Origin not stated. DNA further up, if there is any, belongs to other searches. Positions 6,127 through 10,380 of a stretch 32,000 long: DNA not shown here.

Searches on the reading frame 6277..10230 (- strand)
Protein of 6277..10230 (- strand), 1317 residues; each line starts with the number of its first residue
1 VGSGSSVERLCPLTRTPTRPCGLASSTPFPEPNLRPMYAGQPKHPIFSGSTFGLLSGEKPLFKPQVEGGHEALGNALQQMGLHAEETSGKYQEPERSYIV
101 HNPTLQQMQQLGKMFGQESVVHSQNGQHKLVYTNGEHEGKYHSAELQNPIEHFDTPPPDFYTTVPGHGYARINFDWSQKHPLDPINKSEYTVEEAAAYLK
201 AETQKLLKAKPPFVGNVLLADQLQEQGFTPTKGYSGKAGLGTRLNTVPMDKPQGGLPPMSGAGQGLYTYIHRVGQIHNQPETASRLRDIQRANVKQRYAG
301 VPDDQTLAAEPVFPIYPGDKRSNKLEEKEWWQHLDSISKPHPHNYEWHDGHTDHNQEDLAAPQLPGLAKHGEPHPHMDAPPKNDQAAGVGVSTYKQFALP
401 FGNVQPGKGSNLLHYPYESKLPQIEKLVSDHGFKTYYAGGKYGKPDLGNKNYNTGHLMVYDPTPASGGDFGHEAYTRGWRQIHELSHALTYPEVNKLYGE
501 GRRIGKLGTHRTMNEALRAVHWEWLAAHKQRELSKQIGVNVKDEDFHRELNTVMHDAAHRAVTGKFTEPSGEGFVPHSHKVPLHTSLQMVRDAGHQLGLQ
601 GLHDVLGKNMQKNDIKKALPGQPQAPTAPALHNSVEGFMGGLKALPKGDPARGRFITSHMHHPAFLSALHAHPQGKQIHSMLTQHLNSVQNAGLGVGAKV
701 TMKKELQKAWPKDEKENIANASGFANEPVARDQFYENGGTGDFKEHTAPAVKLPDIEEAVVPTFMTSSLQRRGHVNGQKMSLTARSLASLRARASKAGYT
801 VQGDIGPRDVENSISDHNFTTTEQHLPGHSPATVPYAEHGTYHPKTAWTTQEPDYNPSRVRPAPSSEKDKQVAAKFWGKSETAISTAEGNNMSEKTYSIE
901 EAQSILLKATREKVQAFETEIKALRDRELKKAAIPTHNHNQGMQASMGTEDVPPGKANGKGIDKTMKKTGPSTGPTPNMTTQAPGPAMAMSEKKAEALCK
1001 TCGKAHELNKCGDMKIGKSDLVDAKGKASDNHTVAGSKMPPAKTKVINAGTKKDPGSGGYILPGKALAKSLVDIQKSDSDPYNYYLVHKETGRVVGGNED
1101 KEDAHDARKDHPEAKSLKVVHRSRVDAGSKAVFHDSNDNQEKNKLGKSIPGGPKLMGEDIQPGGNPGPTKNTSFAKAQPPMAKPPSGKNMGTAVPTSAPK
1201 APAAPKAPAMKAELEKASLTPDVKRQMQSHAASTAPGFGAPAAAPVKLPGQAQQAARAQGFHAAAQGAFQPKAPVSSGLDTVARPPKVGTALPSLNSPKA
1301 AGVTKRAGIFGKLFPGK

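Call 6: search_protein_families(library=phrogs, proteins=[window:6277-10230:-], max_evalue=0.01)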
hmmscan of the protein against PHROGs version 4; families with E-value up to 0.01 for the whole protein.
window:6277-10230:- (1317 aa): 1 family
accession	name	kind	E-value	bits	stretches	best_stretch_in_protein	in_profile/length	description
phrog_2226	-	other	0.00015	22.5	1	70-165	26-135/142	SAM-dependent methyltransferase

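Call 19: search_protein_families(library=pfam, proteins=[window:6277-10230:-], max_evalue=0.01)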
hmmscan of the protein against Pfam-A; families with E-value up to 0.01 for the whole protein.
window:6277-10230:- (1317 aa): 2 families
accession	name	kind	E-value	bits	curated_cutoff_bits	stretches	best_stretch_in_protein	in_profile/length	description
PF11697.13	DUF3293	-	5.2e-05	24.2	25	1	70-120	20-73/73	Protein of unknown function (DUF3293)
PF23780.1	S-AdoMet_lyase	-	0.0015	18.9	28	1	70-143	19-109/133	S-Adenosylmethionine lyase family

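Call 59: search_protein_families(library=ncbifam, proteins=[window:6277-10122:-], max_evalue=0.1)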
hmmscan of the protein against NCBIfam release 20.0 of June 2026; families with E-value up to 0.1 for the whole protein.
window:6277-10122:- (1281 aa): 0 families

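Call 88: search_protein_families(library=padloc, proteins=[window:6277-10122:-], max_evalue=0.01)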
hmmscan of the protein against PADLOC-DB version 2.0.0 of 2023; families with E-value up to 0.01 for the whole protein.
window:6277-10122:- (1281 aa): 0 families
